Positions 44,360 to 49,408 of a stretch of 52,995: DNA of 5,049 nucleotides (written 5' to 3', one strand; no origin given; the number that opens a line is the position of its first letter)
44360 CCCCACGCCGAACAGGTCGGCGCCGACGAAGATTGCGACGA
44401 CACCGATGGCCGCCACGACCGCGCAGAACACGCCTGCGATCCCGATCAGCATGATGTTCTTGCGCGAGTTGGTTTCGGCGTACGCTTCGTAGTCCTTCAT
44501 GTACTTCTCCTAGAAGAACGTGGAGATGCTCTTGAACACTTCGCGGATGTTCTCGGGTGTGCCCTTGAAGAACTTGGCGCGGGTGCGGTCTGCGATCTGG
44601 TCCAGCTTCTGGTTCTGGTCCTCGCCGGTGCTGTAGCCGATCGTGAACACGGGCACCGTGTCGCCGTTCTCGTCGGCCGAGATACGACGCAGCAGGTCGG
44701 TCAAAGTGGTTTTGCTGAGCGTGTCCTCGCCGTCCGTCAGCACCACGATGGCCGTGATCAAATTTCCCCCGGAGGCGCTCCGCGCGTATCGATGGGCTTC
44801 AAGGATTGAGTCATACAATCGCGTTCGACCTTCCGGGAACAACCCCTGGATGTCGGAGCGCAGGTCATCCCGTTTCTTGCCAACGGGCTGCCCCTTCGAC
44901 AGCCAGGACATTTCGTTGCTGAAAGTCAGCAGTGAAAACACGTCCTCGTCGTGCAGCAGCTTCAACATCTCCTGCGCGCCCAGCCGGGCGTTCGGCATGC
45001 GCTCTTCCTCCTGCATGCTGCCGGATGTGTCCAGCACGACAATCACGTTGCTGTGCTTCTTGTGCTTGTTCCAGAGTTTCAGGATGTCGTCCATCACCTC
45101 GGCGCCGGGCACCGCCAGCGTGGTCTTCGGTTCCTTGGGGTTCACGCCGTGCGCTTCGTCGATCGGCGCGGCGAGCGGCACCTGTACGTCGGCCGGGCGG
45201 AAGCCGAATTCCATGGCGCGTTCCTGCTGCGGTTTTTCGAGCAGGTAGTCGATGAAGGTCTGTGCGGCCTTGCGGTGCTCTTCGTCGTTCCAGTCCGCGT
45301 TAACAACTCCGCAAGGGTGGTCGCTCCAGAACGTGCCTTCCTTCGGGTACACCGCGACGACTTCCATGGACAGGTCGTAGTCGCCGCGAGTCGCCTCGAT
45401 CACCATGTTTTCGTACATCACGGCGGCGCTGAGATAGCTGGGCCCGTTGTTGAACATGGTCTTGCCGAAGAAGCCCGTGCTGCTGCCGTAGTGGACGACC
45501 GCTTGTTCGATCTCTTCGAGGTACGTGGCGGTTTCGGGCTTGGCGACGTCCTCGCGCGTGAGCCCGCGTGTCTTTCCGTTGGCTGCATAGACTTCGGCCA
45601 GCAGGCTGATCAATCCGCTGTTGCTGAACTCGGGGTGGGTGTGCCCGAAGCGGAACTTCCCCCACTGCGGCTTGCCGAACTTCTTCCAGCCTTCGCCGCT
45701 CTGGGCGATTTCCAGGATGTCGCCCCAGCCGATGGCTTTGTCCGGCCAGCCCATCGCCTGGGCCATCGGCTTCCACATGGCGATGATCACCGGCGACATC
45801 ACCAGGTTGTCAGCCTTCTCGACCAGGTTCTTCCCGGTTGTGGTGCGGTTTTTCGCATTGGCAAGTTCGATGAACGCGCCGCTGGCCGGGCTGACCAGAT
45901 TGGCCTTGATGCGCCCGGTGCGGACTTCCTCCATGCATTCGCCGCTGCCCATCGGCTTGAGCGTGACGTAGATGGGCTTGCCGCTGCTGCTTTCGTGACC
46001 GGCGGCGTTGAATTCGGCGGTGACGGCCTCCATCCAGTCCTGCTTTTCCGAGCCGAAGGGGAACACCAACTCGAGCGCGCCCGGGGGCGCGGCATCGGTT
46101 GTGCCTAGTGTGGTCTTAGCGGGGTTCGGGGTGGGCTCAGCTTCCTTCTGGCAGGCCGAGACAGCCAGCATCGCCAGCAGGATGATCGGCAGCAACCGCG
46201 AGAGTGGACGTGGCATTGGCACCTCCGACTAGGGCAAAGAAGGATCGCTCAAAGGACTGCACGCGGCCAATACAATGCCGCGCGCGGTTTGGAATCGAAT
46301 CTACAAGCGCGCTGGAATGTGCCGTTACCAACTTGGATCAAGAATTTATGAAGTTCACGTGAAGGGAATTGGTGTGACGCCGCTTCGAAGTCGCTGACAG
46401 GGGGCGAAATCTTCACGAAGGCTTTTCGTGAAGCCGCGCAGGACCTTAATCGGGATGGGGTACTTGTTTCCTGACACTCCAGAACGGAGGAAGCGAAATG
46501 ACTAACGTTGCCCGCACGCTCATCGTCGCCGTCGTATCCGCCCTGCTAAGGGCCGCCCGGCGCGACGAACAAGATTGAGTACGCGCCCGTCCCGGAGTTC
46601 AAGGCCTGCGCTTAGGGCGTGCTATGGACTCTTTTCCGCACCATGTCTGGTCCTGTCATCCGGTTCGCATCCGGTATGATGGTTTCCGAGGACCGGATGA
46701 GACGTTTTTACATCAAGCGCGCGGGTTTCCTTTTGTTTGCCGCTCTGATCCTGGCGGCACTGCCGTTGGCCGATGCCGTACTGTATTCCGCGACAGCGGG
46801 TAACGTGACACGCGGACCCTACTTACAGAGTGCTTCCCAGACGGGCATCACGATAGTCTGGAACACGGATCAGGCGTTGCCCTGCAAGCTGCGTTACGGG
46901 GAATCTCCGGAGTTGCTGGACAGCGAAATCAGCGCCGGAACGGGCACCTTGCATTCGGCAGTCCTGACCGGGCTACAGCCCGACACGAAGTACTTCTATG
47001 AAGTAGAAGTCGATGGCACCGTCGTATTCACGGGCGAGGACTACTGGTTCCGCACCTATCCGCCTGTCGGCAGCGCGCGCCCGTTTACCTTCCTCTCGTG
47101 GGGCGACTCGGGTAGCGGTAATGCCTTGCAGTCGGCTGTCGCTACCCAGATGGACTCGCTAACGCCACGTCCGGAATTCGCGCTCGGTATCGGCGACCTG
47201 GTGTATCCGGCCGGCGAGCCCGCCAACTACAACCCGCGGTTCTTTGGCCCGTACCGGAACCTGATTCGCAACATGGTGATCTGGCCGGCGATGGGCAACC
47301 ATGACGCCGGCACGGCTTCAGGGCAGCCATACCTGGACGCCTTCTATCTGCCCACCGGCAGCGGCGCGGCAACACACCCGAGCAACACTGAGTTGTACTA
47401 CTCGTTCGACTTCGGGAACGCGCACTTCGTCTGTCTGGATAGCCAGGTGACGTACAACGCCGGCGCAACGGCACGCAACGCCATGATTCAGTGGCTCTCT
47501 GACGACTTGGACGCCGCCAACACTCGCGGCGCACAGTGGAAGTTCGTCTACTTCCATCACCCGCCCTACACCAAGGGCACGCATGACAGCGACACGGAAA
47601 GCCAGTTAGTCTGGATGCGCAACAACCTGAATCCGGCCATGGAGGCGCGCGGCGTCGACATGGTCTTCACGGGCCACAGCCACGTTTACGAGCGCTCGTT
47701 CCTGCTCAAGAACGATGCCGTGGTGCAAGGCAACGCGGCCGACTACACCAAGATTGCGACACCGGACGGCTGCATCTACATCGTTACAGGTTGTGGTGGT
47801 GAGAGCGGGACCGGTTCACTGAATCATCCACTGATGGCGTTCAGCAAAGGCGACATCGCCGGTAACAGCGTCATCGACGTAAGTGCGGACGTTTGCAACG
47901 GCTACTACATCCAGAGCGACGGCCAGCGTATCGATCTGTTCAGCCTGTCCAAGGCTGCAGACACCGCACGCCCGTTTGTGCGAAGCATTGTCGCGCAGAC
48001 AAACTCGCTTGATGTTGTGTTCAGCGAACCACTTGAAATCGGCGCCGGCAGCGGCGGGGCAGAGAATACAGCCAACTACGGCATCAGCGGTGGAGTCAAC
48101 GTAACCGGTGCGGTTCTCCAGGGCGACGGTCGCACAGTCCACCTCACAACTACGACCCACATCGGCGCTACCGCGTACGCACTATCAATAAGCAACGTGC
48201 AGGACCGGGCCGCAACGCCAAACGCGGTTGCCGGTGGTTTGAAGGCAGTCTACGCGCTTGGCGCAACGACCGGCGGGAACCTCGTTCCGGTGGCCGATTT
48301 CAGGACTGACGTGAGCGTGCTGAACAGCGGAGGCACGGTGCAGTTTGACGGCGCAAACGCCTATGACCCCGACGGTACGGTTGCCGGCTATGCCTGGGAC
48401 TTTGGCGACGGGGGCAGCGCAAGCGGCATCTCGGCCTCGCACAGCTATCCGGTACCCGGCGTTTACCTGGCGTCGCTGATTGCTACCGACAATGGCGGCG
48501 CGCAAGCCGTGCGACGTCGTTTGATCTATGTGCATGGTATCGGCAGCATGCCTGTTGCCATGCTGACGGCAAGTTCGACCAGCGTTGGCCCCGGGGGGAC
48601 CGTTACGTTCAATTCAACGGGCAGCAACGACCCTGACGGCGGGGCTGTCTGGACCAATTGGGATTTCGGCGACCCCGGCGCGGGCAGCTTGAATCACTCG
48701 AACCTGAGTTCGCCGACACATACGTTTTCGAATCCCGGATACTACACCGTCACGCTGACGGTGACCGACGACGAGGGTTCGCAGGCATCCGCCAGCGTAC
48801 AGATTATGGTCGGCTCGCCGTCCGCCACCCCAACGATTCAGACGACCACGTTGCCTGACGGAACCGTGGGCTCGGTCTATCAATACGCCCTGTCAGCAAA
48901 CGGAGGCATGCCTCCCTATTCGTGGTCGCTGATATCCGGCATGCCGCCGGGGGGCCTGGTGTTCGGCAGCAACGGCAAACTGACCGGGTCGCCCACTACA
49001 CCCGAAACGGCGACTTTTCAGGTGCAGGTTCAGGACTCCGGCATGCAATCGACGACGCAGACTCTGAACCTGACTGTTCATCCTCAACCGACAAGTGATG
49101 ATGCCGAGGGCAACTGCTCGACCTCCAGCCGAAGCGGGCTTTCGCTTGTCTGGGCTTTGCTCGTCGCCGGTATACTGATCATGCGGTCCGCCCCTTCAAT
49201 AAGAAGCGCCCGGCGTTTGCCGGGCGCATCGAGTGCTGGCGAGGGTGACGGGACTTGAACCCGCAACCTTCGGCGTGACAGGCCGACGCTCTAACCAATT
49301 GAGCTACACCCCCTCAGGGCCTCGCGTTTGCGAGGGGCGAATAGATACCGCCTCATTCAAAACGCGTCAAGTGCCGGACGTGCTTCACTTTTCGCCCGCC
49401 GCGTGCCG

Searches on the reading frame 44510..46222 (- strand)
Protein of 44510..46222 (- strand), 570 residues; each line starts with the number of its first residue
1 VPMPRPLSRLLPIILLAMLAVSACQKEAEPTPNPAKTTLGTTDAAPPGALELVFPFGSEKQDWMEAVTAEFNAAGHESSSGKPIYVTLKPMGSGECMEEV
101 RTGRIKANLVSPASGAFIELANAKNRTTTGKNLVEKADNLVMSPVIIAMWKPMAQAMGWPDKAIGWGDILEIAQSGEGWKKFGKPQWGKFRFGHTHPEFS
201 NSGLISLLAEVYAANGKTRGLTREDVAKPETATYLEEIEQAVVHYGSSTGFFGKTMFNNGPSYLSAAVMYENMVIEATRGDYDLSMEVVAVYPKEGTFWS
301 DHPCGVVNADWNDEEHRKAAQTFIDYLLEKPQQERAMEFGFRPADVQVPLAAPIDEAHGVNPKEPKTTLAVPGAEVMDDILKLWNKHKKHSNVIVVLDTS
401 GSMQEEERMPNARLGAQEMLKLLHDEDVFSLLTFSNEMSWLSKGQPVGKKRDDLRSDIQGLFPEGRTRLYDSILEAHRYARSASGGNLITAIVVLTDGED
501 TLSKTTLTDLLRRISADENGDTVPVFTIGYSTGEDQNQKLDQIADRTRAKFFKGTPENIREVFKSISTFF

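Call 34: search_protein_families(library=pfam, proteins=[window:44510-46222:-], max_evalue=0.0001)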
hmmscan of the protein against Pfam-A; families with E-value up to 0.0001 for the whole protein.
window:44510-46222:- (570 aa): 5 families
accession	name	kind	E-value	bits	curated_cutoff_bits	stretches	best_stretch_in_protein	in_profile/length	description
PF13531.11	SBP_bac_11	-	6.1e-14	52.8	25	1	59-342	8-227/227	Bacterial extracellular solute-binding protein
PF00092.34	VWA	-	1.1e-12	48.9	23.8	1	392-553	1-161/174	von Willebrand factor type A domain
PF13416.11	SBP_bac_8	-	2.8e-12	47.5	27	1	146-355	96-272/279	Bacterial extracellular solute-binding protein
PF13519.12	VWA_2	-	6.5e-10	40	27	1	393-499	1-107/107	von Willebrand factor type A domain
PF13768.12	VWA_3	-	1.3e-06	29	27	1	392-548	2-150/155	von Willebrand factor type A domain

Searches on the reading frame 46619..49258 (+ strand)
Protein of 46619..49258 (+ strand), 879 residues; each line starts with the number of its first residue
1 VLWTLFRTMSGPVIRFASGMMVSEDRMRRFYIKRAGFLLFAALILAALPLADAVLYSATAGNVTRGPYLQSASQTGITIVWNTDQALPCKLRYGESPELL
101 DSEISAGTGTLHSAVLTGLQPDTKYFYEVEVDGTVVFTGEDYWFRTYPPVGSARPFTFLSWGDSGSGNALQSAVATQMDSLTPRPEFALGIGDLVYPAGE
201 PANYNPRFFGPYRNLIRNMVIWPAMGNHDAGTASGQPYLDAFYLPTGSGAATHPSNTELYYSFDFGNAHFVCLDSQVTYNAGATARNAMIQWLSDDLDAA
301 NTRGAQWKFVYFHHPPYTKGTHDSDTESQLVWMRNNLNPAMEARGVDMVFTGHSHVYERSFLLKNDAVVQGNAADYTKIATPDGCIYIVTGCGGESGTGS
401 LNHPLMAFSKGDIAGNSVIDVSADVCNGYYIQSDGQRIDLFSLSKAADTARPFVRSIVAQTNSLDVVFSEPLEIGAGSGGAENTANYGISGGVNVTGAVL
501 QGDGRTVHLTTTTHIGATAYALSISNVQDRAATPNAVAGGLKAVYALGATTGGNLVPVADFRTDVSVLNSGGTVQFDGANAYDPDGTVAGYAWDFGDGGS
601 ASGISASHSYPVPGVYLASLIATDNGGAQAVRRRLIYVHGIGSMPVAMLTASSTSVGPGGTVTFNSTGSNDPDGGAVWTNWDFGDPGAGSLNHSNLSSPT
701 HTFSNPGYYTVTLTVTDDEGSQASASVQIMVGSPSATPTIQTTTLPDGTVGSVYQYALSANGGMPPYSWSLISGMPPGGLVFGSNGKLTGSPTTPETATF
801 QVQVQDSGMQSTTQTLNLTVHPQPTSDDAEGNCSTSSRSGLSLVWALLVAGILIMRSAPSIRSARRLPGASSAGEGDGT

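Call 34: search_protein_families(library=pfam, proteins=[window:46619-49258:+], max_evalue=0.0001)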
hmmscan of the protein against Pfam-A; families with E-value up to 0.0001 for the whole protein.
window:46619-49258:+ (879 aa): 7 families
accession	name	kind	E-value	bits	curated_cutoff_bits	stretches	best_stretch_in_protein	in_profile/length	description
PF18911.6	PKD_4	-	5.3e-35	119.8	27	2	556-630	3-76/85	PKD domain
PF00801.26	PKD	-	1.9e-27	95.5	23.5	2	648-725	3-75/80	PKD domain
PF22352.2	K319L-like_PKD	-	2.6e-19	69.5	27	1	658-731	10-84/84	K319L-like, PKD domain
PF00149.33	Metallophos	-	3.9e-11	44.2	21.5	1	185-357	31-191/191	Calcineurin-like phosphoesterase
PF16656.11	Pur_ac_phosph_N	-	7.4e-10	39.7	30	1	70-146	9-93/93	Purple acid Phosphatase, N-terminal domain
PF05345.18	He_PIG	-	1.4e-08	35.5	24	1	738-820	2-95/96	Putative Ig domain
PF17963.7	Big_9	-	4.6e-05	24.7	23.6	0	645-729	4-88/89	Bacterial Ig domain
